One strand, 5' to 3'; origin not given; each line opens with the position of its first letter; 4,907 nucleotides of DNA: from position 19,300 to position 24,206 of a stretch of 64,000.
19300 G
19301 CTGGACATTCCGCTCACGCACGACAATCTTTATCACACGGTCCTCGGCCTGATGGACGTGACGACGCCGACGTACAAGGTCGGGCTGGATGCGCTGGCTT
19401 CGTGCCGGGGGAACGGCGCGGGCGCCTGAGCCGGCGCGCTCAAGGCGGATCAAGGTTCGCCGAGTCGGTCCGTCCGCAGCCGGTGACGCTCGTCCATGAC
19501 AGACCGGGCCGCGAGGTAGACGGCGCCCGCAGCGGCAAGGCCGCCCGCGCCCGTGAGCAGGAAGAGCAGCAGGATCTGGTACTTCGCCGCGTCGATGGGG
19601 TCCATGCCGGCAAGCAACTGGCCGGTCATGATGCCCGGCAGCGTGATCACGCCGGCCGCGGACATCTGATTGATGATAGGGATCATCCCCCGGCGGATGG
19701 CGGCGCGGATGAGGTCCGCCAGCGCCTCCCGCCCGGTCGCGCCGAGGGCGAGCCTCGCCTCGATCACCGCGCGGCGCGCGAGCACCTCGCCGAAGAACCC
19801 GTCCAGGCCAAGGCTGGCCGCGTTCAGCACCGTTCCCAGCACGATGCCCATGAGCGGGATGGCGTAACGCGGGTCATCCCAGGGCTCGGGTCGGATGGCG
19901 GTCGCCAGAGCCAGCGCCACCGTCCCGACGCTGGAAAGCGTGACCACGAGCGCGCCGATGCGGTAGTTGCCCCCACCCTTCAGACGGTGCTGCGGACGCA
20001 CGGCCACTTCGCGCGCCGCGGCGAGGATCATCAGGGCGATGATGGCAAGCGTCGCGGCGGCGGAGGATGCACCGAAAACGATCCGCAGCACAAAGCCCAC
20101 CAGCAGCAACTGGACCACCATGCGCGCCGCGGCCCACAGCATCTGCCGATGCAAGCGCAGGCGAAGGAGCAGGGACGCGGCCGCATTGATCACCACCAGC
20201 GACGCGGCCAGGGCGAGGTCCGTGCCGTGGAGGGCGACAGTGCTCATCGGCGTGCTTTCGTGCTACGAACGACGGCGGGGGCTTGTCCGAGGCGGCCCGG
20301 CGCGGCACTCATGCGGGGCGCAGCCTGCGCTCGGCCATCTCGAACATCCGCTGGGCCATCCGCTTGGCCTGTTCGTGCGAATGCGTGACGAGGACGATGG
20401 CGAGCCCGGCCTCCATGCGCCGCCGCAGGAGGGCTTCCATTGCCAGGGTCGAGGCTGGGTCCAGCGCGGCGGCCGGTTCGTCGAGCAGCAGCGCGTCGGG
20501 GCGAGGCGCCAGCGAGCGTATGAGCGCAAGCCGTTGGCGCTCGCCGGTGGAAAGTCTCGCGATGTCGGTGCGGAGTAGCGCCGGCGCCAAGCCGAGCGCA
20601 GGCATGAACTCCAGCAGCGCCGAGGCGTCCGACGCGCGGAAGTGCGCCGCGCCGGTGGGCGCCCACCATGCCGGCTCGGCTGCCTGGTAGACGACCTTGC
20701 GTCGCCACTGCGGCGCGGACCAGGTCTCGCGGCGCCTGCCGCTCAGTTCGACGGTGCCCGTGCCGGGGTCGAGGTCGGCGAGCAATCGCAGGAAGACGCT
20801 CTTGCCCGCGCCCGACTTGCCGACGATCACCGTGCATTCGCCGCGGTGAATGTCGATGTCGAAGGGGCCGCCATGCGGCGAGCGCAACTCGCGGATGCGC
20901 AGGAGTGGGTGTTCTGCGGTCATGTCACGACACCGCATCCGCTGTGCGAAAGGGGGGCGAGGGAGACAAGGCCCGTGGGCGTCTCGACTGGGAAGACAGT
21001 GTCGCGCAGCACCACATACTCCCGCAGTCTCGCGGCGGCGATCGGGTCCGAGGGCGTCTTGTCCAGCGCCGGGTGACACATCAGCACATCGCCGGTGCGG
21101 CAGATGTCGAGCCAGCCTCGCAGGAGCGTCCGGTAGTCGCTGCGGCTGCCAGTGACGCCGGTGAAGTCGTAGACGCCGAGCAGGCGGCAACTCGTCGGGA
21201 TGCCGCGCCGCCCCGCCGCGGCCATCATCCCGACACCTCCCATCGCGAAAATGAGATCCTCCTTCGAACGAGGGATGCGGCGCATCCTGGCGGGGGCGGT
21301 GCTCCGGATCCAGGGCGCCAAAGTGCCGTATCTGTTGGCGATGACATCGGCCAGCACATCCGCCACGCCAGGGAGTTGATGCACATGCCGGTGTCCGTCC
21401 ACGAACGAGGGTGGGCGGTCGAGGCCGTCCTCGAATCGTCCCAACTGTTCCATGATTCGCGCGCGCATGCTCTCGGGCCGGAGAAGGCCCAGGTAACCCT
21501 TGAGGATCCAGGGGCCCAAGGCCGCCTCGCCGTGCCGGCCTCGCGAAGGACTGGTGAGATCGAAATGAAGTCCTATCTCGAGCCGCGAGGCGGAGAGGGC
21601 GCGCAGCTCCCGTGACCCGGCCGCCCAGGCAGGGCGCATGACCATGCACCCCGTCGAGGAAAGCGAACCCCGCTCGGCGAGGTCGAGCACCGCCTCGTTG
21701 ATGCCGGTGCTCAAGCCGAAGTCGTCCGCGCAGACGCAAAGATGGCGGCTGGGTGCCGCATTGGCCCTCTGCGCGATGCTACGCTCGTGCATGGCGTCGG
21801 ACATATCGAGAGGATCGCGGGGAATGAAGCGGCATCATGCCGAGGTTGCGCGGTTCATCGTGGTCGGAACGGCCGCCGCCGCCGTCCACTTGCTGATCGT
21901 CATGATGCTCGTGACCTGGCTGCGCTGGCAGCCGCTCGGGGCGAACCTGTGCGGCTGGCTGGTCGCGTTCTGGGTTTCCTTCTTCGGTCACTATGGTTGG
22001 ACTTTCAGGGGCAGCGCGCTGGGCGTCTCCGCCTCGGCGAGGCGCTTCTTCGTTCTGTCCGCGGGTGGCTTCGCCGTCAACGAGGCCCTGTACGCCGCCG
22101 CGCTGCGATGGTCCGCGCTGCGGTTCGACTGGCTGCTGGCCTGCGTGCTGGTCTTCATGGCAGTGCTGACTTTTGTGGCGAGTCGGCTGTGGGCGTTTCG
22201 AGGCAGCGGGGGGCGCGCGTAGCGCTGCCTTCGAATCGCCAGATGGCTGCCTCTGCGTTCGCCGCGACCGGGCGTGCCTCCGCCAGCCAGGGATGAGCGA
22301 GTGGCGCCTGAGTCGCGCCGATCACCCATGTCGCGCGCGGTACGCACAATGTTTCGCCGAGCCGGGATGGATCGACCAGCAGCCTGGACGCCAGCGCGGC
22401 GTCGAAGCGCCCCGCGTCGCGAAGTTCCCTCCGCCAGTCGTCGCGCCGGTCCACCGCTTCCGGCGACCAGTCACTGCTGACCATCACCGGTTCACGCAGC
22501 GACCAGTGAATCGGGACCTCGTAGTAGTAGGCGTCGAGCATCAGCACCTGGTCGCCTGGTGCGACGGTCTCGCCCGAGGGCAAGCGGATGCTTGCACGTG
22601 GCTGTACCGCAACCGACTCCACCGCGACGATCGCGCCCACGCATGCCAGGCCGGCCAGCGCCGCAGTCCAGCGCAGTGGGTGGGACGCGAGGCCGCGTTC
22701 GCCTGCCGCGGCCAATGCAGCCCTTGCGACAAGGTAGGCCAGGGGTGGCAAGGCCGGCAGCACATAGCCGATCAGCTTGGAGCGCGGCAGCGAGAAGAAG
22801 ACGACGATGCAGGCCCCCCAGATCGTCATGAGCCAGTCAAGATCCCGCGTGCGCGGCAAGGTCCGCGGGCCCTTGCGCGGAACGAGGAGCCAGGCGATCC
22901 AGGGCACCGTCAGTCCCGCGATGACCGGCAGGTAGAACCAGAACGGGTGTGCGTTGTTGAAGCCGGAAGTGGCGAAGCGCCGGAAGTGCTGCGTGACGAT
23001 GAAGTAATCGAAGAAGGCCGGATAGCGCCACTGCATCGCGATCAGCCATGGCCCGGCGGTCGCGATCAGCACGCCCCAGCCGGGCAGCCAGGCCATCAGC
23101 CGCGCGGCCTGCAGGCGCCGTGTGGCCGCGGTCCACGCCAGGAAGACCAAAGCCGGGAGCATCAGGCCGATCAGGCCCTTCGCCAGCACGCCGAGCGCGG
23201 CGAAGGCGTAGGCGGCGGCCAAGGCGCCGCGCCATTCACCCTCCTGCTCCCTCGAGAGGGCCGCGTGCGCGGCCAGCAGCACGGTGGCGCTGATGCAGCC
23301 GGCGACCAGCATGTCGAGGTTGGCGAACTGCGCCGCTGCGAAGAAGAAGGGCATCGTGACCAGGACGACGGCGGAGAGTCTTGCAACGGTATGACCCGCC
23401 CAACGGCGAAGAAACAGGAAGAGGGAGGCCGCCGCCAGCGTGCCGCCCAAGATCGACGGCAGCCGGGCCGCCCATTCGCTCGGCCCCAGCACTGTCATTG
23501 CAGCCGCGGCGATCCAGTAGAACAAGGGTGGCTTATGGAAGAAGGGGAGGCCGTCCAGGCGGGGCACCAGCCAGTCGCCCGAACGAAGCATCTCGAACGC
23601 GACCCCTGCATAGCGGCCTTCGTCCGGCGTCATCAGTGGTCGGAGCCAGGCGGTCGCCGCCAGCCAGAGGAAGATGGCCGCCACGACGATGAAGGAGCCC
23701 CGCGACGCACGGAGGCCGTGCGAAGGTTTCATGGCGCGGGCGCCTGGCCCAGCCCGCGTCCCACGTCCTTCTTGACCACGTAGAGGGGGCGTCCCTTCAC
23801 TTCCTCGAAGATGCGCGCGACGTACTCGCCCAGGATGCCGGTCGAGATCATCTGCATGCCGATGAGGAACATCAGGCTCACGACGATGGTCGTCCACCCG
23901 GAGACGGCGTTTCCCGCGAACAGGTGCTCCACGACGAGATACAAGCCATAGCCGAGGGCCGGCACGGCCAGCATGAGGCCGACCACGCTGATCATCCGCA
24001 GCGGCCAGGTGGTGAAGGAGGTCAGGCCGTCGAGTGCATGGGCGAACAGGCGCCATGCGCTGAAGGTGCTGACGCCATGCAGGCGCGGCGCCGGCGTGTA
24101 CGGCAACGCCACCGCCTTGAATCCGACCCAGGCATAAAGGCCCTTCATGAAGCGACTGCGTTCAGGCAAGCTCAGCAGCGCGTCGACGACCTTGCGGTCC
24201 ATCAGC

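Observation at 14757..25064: Self-contained lipid A/envelope remodelling island with its own two-component system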

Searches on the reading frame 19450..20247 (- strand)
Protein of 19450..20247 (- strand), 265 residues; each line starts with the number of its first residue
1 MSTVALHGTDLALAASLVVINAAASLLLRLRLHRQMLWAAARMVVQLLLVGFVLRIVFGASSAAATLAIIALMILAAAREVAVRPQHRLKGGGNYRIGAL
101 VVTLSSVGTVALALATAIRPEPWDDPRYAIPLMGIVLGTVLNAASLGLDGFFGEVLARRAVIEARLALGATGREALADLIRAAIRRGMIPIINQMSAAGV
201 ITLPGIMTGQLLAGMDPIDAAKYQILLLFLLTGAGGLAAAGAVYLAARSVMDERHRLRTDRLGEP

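Call 3: search_protein_families(library=pfam, proteins=[window:19450-20247:-])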
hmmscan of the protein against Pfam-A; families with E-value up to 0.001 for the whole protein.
window:19450-20247:- (265 aa): 1 family
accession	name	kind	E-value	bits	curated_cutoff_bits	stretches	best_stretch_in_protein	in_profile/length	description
PF03649.18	UPF0014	-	2.8e-73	246.7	22.6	1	9-250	2-241/242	Uncharacterised protein family (UPF0014)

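Call 6: search_protein_families(library=ncbifam, proteins=[window:19450-20247:-])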
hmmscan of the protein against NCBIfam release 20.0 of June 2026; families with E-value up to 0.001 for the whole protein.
window:19450-20247:- (265 aa): 1 family
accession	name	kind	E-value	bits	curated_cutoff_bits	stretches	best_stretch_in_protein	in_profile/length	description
TIGR00245.2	TIGR00245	equivalog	5.1e-40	137.6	410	1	3-257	3-251/251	iron efflux ABC transporter permease subunit FetB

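Call 49: search_solved_structures(query=window:19450-20247:-, max_evalue=0.01)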
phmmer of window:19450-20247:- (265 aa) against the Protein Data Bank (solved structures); distinct sequences matched with E-value up to 0.01: 0.

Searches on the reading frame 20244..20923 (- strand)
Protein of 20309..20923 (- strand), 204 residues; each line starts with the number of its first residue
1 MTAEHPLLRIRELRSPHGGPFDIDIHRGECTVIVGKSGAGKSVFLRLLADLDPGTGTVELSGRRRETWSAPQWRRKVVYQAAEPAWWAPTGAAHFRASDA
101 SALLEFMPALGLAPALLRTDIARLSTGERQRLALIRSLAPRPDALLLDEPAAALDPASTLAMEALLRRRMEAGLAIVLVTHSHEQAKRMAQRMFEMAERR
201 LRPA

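Call 3: search_protein_families(library=pfam, proteins=[window:20244-20837:-])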
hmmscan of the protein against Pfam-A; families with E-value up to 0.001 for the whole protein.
window:20244-20837:- (197 aa): 0 families

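Call 6: search_protein_families(library=ncbifam, proteins=[window:20244-20837:-])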
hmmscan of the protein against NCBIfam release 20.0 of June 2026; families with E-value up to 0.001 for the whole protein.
window:20244-20837:- (197 aa): 0 families

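Call 33: search_protein_families(library=pfam, proteins=[window:20309-20923:-], max_evalue=0.01)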
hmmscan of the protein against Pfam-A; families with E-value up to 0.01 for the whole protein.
window:20309-20923:- (204 aa): 6 families
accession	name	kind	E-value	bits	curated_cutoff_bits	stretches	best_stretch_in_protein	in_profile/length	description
PF00005.33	ABC_tran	-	5.3e-21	76.1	25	1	22-151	5-136/137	ABC transporter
PF13304.12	AAA_21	-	2e-10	41.7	27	2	121-182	235-299/304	AAA domain, putative AbiEii toxin, Type IV TA system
PF13191.12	AAA_16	-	3.1e-06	28.2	32.6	1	25-171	21-161/167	AAA ATPase domain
PF02463.25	SMC_N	-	1.8e-05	24.7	40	0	123-196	136-211/220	RecF/RecN/SMC N terminal domain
PF13401.12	AAA_22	-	9.7e-05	23.1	27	1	27-181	4-123/130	AAA domain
PF13555.12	AAA_29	-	0.0087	16.2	27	0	22-45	16-39/61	P-loop containing region of AAA domain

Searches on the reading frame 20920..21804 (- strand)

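Call 3: search_protein_families(library=pfam, proteins=[window:20920-21804:-])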
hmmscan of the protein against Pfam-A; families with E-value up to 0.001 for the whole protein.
window:20920-21804:- (294 aa): 1 family
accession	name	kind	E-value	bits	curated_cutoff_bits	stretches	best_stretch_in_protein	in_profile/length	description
PF04794.17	YdjC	-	3.7e-42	145.5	29.7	1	22-271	2-260/266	YdjC-like protein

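Call 6: search_protein_families(library=ncbifam, proteins=[window:20920-21804:-])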
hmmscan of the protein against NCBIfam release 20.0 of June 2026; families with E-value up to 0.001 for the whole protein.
window:20920-21804:- (294 aa): 2 families
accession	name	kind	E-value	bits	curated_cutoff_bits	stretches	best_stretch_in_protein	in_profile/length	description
NF002559.0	PRK02134.1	equivalog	1.8e-17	63.7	227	1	20-158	3-145/249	chitin disaccharide deacetylase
TIGR03473.1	HpnK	hypoth_equivalog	1.9e-13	50.3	232.6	1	20-83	2-63/283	hopanoid biosynthesis-associated protein HpnK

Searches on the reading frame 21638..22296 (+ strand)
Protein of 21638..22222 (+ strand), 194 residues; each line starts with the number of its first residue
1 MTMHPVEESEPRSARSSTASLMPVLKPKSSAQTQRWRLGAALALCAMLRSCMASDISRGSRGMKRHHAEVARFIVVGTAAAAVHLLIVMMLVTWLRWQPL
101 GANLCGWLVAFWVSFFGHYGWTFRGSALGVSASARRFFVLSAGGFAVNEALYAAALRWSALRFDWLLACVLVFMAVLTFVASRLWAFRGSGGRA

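Call 3: search_protein_families(library=pfam, proteins=[window:21742-22296:+])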
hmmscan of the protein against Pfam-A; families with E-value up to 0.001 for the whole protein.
window:21742-22296:+ (184 aa): 0 families

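Call 4: search_protein_families(library=pfam, proteins=[window:21638-22222:+])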
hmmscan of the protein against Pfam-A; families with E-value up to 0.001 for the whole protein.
window:21638-22222:+ (194 aa): 1 family
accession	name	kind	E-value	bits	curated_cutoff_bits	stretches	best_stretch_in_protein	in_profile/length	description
PF04138.20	GtrA_DPMS_TM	-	7.8e-18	65.2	26.1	1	72-187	1-117/117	GtrA/DPMS, transmembrane domain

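Call 6: search_protein_families(library=ncbifam, proteins=[window:21638-22222:+])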
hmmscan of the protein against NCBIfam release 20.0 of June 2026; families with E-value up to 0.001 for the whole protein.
window:21638-22222:+ (194 aa): 0 families

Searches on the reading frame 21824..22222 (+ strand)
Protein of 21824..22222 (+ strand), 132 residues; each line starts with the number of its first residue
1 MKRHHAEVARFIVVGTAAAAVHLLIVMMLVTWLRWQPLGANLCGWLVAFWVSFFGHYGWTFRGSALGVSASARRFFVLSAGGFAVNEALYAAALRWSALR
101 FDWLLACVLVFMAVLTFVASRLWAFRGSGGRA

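Call 33: search_protein_families(library=pfam, proteins=[window:21824-22222:+], max_evalue=0.01)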
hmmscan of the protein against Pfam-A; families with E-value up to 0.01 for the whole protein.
window:21824-22222:+ (132 aa): 1 family
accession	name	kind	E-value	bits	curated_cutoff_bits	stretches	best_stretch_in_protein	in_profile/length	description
PF04138.20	GtrA_DPMS_TM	-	2.6e-18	66.8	26.1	1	10-125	1-117/117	GtrA/DPMS, transmembrane domain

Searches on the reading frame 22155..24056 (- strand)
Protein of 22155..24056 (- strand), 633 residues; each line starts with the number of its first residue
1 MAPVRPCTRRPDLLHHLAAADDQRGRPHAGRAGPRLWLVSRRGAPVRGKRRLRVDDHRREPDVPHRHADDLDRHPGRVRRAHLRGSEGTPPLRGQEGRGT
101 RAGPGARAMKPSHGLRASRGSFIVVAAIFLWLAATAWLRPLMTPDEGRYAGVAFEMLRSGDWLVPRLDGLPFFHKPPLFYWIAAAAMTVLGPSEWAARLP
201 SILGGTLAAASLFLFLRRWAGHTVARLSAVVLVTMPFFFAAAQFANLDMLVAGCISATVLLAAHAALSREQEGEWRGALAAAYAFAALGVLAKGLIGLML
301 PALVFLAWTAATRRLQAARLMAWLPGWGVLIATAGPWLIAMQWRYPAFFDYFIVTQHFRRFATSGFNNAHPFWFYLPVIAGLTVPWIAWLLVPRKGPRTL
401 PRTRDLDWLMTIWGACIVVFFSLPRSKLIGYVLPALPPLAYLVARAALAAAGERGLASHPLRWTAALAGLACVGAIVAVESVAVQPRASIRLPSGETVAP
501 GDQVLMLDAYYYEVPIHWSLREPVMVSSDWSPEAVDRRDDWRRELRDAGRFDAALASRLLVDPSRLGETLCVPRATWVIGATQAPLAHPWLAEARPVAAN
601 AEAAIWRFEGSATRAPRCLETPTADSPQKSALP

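Call 4: search_protein_families(library=pfam, proteins=[window:22155-24056:-])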
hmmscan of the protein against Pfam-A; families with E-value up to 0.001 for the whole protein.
window:22155-24056:- (633 aa): 2 families
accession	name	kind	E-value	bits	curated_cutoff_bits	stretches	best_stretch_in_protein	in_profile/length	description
PF13231.12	PMT_2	-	2.2e-19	70.7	26.1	1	174-339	1-159/160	Dolichyl-phosphate-mannose-protein mannosyltransferase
PF02366.24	PMT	-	2.4e-13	50.6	22.7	1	141-352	25-245/245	Dolichyl-phosphate-mannose-protein mannosyltransferase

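Call 6: search_protein_families(library=ncbifam, proteins=[window:22155-24056:-])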
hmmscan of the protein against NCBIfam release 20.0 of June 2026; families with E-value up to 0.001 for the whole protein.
window:22155-24056:- (633 aa): 2 families
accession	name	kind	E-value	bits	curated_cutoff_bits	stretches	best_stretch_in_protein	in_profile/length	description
NF009784.2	PRK13279.1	equivalog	2.2e-55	188.3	567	1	124-478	10-364/539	lipid IV(A) 4-amino-4-deoxy-L-arabinosyltransferase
TIGR03663.1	TIGR03663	subfamily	4.8e-11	42.3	126.25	1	122-477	6-369/435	flippase activity-associated protein Agl23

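Call 11: find_related_loci(query=window:22155-23732:-, collection=genome_contigs, flank=10000)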
Query window:22155-23732:- (525 aa) in genome_contigs; peptide patterns used: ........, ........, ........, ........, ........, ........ (x = any residue, [..] = any of these).
599 stretches matched a pattern (row limit reached: there are more); 567 encode a relative of the query (tblastn E <= 1e-3); the best 80 are kept; 80 distinct loci.
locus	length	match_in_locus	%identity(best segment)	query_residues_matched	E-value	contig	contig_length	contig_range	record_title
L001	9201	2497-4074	67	1-525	0e+0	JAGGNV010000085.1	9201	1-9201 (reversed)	Variovorax paradoxus strain ISL-79 ISL79_86, whole genome shotgun sequence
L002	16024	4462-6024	68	7-520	0e+0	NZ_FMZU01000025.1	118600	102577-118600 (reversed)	Variovorax sp. CF079, whole genome shotgun sequence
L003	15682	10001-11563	68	1-520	0e+0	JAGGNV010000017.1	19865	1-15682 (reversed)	Variovorax paradoxus strain ISL-79 ISL79_18, whole genome shotgun sequence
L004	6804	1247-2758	66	18-514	0e+0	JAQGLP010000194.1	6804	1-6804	MAG: Variovorax sp. isolate RYN_538 scaffold_36374, whole genome shotgun sequence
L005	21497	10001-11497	65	16-513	0e+0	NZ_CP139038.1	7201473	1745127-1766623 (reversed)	Variovorax sp. W6 chromosome, complete genome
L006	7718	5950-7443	64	16-513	0e+0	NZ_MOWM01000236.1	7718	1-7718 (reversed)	Variovorax sp. E3 contig00236, whole genome shotgun sequence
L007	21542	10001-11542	63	16-525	0e+0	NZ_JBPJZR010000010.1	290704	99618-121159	Variovorax sp. GB1P17 NODE_10_length_290704_cov_29.978413, whole genome shotgun sequence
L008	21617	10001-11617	61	4-525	0e+0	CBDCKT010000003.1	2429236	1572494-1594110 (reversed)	MAG: Variovorax sp. isolate 9be9893a-dee0-4be0-b2cb-b4da653d38cf genome assembly, contig: contig_3, whole genome shotgun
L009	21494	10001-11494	65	16-513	0e+0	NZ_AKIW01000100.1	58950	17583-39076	Variovorax sp. CF313 PMI12_contig_182.182, whole genome shotgun sequence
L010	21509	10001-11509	64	16-513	0e+0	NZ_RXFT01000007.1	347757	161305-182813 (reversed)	Variovorax guangxiensis strain DSM 27352 7, whole genome shotgun sequence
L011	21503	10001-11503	62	13-516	0e+0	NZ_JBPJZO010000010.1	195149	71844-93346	Variovorax sp. RT4R15 NODE_10_length_195149_cov_41.967318, whole genome shotgun sequence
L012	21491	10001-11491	65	16-512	0e+0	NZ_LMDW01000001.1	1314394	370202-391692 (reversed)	Variovorax sp. Root411 contig_1, whole genome shotgun sequence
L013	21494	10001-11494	63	16-513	0e+0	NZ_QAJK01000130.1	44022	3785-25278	Variovorax sp. KBW07 KBW7_CAGATC_contig_130, whole genome shotgun sequence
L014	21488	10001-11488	65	16-511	0e+0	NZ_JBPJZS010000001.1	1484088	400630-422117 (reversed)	Variovorax sp. GB1R11 NODE_1_length_1484088_cov_34.263144, whole genome shotgun sequence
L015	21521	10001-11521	64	16-519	0e+0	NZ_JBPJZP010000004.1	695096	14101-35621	Variovorax sp. GB4P3 NODE_4_length_695096_cov_82.014337, whole genome shotgun sequence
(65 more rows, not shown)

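Call 50: search_solved_structures(query=window:22155-23732:-, max_evalue=0.001)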
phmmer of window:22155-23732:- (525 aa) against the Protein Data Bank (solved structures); distinct sequences matched with E-value up to 0.001: 1.
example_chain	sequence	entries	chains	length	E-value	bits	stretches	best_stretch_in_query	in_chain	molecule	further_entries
5ezm_A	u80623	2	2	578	8.9e-46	160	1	15-375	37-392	4-amino-4-deoxy-L-arabinose transferase or related glycosyltransferases of PMT family | 4-amino-4-deoxy-L-arabinose (L-Ara4N) transferase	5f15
